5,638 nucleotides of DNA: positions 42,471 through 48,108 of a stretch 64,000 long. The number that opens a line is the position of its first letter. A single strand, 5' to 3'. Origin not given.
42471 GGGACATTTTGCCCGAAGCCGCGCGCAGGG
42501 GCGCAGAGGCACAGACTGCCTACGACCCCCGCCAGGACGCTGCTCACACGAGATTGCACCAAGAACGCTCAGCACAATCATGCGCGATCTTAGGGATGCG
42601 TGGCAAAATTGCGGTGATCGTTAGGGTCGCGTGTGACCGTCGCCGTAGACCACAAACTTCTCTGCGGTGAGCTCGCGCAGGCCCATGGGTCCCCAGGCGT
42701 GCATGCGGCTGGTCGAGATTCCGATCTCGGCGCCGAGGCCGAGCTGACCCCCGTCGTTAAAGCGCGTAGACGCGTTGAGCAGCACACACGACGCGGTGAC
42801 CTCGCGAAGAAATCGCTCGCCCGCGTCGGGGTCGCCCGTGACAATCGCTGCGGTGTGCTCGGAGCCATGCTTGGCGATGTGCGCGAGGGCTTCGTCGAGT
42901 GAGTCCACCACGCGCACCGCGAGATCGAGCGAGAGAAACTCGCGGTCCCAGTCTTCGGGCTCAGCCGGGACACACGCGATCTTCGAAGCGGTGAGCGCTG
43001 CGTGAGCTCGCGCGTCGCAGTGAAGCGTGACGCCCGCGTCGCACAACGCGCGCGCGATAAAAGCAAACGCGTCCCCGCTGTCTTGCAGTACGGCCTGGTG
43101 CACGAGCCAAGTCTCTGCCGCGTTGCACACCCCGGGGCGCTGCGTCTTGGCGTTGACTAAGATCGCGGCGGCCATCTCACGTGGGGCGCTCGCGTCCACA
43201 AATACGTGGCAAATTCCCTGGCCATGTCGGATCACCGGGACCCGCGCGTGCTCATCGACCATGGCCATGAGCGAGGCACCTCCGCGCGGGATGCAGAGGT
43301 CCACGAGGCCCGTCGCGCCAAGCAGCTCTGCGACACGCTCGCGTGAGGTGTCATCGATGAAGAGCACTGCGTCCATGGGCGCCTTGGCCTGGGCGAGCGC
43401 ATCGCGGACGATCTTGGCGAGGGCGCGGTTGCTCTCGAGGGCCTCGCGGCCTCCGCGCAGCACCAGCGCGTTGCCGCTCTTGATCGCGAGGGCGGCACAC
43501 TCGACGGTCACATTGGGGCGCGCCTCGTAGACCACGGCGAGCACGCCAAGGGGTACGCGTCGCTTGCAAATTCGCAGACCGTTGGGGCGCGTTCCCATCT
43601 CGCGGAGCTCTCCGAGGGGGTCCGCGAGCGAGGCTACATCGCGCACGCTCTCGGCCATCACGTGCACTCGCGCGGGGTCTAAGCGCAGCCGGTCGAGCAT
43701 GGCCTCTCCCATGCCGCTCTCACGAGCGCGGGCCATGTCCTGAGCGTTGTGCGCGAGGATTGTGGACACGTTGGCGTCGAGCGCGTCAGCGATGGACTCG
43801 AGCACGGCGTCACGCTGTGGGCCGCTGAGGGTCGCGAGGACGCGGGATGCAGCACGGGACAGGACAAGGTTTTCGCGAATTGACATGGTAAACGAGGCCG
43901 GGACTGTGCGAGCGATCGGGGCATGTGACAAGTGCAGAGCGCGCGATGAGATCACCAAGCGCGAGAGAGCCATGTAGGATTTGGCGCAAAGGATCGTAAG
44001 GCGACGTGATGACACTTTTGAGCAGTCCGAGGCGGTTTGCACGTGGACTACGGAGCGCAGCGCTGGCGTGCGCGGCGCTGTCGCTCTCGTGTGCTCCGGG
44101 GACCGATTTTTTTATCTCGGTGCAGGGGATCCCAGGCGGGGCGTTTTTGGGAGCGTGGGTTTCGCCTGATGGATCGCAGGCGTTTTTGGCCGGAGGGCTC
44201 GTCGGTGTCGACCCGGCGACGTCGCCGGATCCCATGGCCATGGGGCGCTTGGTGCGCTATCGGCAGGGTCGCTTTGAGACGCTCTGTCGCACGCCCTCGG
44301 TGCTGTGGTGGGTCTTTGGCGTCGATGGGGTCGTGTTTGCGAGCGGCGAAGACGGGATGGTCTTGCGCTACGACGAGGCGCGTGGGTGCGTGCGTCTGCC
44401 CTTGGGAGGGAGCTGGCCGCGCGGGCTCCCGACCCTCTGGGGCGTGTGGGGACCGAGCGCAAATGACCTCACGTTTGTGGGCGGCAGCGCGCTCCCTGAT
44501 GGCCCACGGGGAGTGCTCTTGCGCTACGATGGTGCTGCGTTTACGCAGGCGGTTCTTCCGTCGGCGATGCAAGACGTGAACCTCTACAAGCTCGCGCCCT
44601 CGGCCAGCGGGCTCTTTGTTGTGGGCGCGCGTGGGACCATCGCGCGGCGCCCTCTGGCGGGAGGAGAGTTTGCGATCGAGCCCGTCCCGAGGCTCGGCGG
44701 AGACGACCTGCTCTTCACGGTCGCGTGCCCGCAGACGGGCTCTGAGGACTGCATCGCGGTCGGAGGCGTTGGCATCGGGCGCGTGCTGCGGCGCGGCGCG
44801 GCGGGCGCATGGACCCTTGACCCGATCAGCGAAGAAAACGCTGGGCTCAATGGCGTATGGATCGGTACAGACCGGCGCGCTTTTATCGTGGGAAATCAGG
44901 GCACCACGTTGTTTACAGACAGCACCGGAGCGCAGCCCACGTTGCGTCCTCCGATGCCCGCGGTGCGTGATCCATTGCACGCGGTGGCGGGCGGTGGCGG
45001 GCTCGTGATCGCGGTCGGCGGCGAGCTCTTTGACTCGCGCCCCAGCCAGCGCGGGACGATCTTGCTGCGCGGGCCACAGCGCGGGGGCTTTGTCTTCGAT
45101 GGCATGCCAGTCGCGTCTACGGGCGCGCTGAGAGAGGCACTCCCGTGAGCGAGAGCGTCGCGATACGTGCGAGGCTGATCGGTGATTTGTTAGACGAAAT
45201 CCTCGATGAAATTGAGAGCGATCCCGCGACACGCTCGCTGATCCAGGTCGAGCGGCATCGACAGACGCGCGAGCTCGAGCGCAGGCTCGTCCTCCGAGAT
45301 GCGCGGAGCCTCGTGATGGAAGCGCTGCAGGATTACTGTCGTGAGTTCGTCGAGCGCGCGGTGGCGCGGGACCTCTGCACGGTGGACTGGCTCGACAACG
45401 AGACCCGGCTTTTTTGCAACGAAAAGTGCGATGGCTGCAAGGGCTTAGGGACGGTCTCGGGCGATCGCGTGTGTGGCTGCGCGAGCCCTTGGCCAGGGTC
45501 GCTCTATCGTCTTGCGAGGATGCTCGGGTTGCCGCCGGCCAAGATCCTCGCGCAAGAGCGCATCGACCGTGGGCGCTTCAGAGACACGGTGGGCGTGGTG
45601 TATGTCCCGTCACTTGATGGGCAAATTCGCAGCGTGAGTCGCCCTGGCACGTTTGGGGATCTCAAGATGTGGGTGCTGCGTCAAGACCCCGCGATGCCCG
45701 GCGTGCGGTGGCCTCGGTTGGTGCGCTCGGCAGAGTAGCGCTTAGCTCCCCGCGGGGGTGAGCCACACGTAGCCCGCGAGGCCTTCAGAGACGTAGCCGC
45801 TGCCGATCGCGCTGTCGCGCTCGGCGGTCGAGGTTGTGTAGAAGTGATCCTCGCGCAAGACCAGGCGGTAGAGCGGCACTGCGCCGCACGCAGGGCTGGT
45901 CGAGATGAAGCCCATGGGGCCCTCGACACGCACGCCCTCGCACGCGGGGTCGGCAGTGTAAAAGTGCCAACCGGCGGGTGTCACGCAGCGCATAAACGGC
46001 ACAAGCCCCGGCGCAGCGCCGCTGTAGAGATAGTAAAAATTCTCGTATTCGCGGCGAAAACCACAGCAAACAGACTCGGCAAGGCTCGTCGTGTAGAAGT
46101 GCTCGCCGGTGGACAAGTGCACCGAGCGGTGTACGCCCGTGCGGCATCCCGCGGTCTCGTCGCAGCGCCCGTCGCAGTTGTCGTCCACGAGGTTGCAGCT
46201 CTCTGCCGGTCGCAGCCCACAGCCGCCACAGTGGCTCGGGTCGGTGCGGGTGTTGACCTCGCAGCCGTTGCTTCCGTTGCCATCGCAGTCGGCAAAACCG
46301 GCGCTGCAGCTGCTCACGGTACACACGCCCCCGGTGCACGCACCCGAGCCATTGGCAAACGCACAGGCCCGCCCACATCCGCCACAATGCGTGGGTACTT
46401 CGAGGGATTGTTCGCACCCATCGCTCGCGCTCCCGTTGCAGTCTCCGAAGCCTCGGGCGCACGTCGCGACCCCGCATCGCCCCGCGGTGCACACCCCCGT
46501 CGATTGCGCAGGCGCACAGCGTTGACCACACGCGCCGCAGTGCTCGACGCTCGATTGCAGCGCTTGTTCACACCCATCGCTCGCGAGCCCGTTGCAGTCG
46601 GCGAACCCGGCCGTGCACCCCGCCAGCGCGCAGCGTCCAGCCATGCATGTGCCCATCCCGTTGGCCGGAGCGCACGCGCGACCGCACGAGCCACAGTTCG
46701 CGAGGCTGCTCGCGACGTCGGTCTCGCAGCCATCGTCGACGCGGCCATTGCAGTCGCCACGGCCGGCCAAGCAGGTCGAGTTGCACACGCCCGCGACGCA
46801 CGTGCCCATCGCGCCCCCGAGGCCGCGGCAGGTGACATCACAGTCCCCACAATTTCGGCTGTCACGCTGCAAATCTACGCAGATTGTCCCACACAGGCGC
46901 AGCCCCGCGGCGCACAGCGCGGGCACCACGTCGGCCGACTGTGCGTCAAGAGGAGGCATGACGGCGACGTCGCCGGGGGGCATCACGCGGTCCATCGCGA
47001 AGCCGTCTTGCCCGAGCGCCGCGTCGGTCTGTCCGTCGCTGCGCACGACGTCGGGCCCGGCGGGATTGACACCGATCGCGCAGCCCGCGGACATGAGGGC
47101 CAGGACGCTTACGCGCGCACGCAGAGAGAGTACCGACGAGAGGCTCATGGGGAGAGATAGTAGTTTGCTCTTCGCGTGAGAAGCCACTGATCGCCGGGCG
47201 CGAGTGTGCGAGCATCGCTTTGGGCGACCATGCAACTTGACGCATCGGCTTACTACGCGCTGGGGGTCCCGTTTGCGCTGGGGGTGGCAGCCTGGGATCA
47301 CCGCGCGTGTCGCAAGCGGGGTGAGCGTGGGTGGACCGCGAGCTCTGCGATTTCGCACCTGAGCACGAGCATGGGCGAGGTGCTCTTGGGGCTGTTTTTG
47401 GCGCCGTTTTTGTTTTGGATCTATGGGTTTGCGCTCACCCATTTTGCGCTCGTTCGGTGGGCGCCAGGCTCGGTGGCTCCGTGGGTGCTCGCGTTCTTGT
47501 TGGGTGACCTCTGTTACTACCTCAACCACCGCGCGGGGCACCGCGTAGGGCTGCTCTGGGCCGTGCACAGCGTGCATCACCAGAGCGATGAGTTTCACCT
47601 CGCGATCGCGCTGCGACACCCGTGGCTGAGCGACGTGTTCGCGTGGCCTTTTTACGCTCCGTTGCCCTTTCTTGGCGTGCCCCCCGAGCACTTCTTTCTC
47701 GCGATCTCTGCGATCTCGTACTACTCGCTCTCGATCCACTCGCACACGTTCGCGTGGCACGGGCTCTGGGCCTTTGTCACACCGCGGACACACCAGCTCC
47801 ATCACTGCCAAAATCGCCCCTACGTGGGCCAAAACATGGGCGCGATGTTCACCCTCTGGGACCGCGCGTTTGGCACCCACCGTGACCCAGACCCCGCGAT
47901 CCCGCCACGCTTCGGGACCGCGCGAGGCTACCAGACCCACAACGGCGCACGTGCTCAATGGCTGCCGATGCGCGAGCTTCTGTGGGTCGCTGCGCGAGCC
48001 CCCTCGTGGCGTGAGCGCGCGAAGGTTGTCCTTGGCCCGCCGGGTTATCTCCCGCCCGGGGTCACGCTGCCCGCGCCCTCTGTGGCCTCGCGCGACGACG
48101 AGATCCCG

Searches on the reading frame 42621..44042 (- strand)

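Call 24: search_protein_families(library=pfam, max_evalue=0.1, proteins=[window:42621-44042:-])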
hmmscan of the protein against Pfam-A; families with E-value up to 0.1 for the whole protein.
window:42621-44042:- (473 aa): 1 family
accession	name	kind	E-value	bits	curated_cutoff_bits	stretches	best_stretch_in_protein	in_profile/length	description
PF00171.27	Aldedh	-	1e-10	41.2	23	1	46-322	22-285/461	Aldehyde dehydrogenase family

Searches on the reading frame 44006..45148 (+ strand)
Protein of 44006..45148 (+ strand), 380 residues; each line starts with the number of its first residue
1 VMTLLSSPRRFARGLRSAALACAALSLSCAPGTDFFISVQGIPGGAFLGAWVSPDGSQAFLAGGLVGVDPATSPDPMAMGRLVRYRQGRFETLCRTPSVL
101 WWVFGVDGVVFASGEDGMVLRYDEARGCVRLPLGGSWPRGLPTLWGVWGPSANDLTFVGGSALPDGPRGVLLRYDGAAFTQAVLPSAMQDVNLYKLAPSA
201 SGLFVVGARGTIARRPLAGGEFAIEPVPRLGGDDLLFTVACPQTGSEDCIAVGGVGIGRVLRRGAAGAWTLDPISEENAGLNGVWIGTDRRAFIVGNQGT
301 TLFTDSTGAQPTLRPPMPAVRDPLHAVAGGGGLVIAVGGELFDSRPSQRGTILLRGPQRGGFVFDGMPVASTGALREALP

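Call 24: search_protein_families(library=pfam, max_evalue=0.1, proteins=[window:44006-45148:+])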
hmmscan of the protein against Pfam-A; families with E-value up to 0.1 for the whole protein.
window:44006-45148:+ (380 aa): 0 families

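Call 52: search_protein_representatives(protein=window:44006-45148:+)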
Query: 380 residues. Proteins with E-value up to 0.001 (for the whole library): 391; up to 1e-10: 86; up to 1e-30: 16. The best 150 are listed.
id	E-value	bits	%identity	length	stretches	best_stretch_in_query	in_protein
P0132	5.3e-249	842.2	100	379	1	2-380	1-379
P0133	2.7e-84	299.8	57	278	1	99-377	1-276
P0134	2.8e-73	263.5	56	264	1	3-229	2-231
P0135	7.8e-70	252.2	44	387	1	15-379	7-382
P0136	3.1e-69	250.2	47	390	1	28-377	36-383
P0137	3.5e-61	223.7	44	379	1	19-379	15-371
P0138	6.3e-58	213.0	45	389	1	16-377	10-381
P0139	9.9e-58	212.3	45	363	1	39-377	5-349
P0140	1.7e-56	208.2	45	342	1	51-376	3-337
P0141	2.9e-56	207.5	43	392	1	17-379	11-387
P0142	2.8e-53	197.7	45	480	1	21-379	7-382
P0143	8.0e-53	196.1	51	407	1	30-247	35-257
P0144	9.3e-50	186.1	42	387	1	11-379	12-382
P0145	6.3e-49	183.3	48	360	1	21-290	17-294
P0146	3.8e-33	131.3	40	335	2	22-246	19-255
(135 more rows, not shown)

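Call 55: find_encoding_contigs(protein=P0134, flank=10000, max_places=2)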
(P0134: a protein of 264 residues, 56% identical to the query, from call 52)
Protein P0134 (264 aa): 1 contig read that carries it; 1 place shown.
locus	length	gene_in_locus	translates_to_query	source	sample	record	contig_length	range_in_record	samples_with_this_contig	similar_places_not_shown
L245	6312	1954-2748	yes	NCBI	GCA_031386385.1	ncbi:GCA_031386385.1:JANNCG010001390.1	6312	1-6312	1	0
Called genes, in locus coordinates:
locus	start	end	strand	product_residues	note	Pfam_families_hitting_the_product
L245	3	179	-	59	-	?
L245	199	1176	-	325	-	PF08843:AbiEii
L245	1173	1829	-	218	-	-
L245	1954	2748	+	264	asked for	-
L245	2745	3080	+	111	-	-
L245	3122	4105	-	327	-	-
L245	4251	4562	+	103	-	PF07238:PilZ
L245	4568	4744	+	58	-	-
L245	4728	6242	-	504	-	PF02682:CT_C_D, PF02626:CT_A_B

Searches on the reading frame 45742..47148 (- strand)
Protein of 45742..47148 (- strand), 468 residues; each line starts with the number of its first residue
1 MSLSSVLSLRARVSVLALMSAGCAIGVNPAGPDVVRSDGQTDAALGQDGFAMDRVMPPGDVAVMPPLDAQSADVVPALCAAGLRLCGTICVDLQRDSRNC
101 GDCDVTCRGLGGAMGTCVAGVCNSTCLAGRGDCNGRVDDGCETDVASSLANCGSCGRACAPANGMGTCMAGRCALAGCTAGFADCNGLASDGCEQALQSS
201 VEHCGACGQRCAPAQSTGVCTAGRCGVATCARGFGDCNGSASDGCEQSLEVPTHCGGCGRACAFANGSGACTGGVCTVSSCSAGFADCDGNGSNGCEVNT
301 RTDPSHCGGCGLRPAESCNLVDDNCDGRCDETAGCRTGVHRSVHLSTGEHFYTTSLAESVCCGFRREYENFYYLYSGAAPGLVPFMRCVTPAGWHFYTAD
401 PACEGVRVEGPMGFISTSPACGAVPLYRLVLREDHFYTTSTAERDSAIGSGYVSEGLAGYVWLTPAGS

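Call 24: search_protein_families(library=pfam, max_evalue=0.1, proteins=[window:45742-47148:-])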
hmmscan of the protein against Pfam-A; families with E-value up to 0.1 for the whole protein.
window:45742-47148:- (468 aa): 3 families
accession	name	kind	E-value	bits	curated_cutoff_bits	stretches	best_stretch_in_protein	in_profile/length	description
PF18885.6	DUF5648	-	3.7e-19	69.7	25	2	408-462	78-134/134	Domain of unknown function (DUF5648)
PF04885.19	Stig1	-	0.004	18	24.1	1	77-123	41-83/85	Stigma-specific STIG1-like protein family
PF11617.13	Cu-binding_MopE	-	0.036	14.7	27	1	315-331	14-30/30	Putative metal-binding motif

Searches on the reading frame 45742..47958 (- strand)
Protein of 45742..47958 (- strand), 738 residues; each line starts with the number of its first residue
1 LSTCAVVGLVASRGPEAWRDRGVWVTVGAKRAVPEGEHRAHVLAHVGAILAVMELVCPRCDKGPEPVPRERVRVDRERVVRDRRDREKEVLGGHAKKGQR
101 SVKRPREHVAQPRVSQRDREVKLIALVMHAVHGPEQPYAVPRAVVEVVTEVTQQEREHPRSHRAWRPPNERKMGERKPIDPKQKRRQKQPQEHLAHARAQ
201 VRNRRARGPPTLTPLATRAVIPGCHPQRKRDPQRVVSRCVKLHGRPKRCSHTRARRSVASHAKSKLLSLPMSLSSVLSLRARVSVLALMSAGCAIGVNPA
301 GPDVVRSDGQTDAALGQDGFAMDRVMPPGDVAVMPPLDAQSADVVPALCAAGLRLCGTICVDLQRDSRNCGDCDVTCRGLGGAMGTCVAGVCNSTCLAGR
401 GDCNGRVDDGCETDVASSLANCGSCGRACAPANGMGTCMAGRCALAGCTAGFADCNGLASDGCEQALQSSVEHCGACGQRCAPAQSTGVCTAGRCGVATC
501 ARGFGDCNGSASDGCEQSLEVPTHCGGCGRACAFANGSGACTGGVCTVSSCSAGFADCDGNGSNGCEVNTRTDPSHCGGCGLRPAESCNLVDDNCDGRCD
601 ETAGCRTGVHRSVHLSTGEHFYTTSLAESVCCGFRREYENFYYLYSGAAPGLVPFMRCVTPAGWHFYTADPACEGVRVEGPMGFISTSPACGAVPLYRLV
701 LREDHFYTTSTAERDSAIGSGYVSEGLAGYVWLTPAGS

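Call 8: search_protein_families(library=pfam, proteins=[window:45742-47958:-])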
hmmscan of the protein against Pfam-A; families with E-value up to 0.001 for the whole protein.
window:45742-47958:- (738 aa): 1 family
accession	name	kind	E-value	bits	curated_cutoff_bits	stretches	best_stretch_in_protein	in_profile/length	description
PF18885.6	DUF5648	-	1.1e-18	68.1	25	2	678-732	78-134/134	Domain of unknown function (DUF5648)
